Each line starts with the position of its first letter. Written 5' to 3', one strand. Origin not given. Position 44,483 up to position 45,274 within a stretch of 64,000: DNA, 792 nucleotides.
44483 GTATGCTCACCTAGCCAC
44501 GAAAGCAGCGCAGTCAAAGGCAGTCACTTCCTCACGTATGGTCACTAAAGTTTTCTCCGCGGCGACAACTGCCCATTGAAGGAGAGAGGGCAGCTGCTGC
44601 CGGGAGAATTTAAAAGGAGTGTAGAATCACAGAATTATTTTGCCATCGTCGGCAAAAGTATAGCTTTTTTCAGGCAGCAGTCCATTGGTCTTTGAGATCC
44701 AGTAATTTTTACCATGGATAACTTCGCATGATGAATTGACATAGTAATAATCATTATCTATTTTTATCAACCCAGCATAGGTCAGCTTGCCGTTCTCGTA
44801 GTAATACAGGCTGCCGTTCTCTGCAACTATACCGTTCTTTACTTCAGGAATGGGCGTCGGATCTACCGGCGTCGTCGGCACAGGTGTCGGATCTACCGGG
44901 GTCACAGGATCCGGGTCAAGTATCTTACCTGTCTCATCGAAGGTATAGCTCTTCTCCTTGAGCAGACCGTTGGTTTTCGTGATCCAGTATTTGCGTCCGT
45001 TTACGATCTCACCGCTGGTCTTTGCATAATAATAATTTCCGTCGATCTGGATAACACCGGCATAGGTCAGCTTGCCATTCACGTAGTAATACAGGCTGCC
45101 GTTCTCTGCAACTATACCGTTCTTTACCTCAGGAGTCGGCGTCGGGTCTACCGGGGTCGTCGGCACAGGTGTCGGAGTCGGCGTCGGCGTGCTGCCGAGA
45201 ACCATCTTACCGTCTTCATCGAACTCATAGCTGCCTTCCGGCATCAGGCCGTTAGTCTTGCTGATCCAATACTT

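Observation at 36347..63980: About 27.6-kb co-directional envelope island: a polysaccharide locus running directly into two wall-binding megaproteins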

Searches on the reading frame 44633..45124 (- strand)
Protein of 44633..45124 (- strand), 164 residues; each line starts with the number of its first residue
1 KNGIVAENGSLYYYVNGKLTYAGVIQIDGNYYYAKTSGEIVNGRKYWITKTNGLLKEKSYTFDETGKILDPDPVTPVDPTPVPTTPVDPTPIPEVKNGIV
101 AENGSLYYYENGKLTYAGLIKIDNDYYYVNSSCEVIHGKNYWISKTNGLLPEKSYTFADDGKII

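Call 99: search_protein_representatives(protein=window:44633-45124:-)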
Query: 164 residues. Proteins with E-value up to 0.001 (for the whole library): 1153; up to 1e-10: 769; up to 1e-30: 319. The best 150 are listed.
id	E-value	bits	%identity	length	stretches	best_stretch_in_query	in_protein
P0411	2.4e-152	519.3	53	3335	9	1-164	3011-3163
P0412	7.1e-146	498.2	63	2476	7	1-69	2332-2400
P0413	7.5e-141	481.9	46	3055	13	97-164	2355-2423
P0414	6.1e-131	449.6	46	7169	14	97-163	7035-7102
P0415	8.9e-130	445.8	66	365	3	2-164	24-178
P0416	5.9e-127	436.6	55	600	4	1-163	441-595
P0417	2.8e-123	424.7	60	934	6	97-164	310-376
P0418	6.2e-120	413.8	45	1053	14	99-164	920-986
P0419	5.9e-118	407.3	57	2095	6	1-164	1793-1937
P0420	6.4e-109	377.9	52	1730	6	1-164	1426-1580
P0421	4.4e-105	365.4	62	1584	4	1-164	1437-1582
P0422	1.7e-102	357.0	56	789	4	1-164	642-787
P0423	2.5e-102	356.5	57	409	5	2-89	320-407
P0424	3.6e-101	352.7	56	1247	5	1-163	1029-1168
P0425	4.8e-101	352.3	57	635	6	90-164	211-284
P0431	4.9e-96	336.0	49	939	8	2-69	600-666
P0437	2.1e-91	320.9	48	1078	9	96-164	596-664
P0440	1.9e-89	314.5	53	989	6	92-164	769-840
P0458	2.9e-80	284.6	51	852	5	94-164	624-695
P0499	1.8e-70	252.7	48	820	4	1-162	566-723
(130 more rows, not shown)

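Call 100: search_protein_families(library=pfam, proteins=[P0415, P0416, P0417, P0418, P0422, P0431, P0437, P0440, P0458, P0499], max_evalue=0.00001)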
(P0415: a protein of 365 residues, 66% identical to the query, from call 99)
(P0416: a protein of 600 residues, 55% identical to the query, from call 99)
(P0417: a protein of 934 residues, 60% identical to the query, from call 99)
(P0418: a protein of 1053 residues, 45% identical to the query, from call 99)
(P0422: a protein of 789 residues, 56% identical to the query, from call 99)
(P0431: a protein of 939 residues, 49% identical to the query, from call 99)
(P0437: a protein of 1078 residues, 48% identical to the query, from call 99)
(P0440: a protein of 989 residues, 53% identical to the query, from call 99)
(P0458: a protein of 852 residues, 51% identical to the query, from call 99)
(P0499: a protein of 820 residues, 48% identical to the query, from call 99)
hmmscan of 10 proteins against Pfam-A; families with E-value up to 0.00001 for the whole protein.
P0415 (365 aa): 1 family
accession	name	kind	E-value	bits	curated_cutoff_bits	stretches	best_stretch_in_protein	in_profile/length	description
PF19127.6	Choline_bind_3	-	3.2e-06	27.4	27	0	45-67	3-25/47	Choline-binding repeat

P0416 (600 aa): 0 families

P0417 (934 aa): 2 families
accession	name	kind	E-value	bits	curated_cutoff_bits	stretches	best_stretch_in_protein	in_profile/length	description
PF04932.20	Wzy_C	-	1.7e-11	44.6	31.7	1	763-837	74-148/149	O-Antigen ligase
PF19127.6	Choline_bind_3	-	1.2e-06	28.8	27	0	331-355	3-27/47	Choline-binding repeat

P0418 (1053 aa): 1 family
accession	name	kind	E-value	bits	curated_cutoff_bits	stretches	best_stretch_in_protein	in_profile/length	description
PF18675.7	HepII_C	-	2.4e-06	27.9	26.1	0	901-933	48-80/88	Heparinase II C-terminal domain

P0422 (789 aa): 0 families

P0431 (939 aa): 2 families
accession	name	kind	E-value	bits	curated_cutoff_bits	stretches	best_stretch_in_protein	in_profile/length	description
PF19127.6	Choline_bind_3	-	1.2e-16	60.8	27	0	353-388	2-37/47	Choline-binding repeat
PF01473.26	Choline_bind_1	-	1.1e-11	44.8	20.5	0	353-368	1-16/19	Putative cell wall binding repeat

P0437 (1078 aa): 0 families

P0440 (989 aa): 1 family
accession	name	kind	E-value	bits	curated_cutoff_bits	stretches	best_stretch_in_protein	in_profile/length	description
PF09992.14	NAGPA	-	6e-24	85.6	25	1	121-309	2-168/169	Phosphodiester glycosidase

P0458 (852 aa): 1 family
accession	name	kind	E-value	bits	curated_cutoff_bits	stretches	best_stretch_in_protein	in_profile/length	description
PF09479.16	Flg_new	-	2e-14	53.9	27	1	281-351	1-65/65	Listeria-Bacteroides repeat domain (List_Bact_rpt)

P0499 (820 aa): 0 families

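Call 103: search_protein_families(library=pfam, alignment_id=A6, max_evalue=0.00001)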
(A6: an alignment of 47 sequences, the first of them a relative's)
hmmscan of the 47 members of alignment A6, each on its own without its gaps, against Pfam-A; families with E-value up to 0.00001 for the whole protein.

A. member 1, P0423 (409 aa): 2 families
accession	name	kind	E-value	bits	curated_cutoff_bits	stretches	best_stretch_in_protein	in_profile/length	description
PF19127.6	Choline_bind_3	-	1.8e-16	60.2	27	0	328-362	11-46/47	Choline-binding repeat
PF01957.25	NfeD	-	9.7e-09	35.8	29.1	0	182-216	16-50/57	NfeD-like C-terminal, partner-binding domain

B. families by the number of members that match (of 47 scanned): 20 families
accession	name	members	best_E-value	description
PF19127.6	Choline_bind_3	16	1.1e-20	Choline-binding repeat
PF09479.16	Flg_new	8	4.2e-85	Listeria-Bacteroides repeat domain (List_Bact_rpt)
PF18998.6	Flg_new_2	3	1.9e-25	Divergent InlB B-repeat domain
PF00963.24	Cohesin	3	6e-20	Cohesin domain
PF21540.3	Choline_bind_4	3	4.3e-07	Choline-binding repeat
PF05187.19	Fer4_ETF_QO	2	1.2e-11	Electron transfer flavoprotein-ubiquinone oxidoreductase, 4Fe-4S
PF01473.26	Choline_bind_1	2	6.5e-09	Putative cell wall binding repeat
PF09992.14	NAGPA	1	1.2e-37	Phosphodiester glycosidase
PF13306.12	LRR_5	1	5.6e-15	BspA type Leucine rich repeat region (6 copies)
PF04932.20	Wzy_C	1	9.4e-11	O-Antigen ligase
PF16227.11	DUF4886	1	1.9e-09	Domain of unknown function (DUF4886)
PF16561.11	AMPK1_CBM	1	4.9e-09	Glycogen recognition site of AMP-activated protein kinase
PF01957.25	NfeD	1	9.7e-09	NfeD-like C-terminal, partner-binding domain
PF08450.18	SGL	1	1.2e-07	SMP-30/Gluconolactonase/LRE-like region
PF07177.19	Neuralized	1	1.1e-06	Neuralized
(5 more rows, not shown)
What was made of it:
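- On Choline-binding (CW_binding_1-type) repeat proteins: Homologous repeats in other proteins reach E 1e-20 (call 103).
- Homologous repeats reach Choline_bind_3 at E 1e-20 (call 103). The repeat also occurs on other surface proteins, including cohesin, LRR_5 and others (call 103). The repeat family is small (1153 of 1.84 billion representatives) and is dominated by these two protein types (calls 99, 100, 103).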
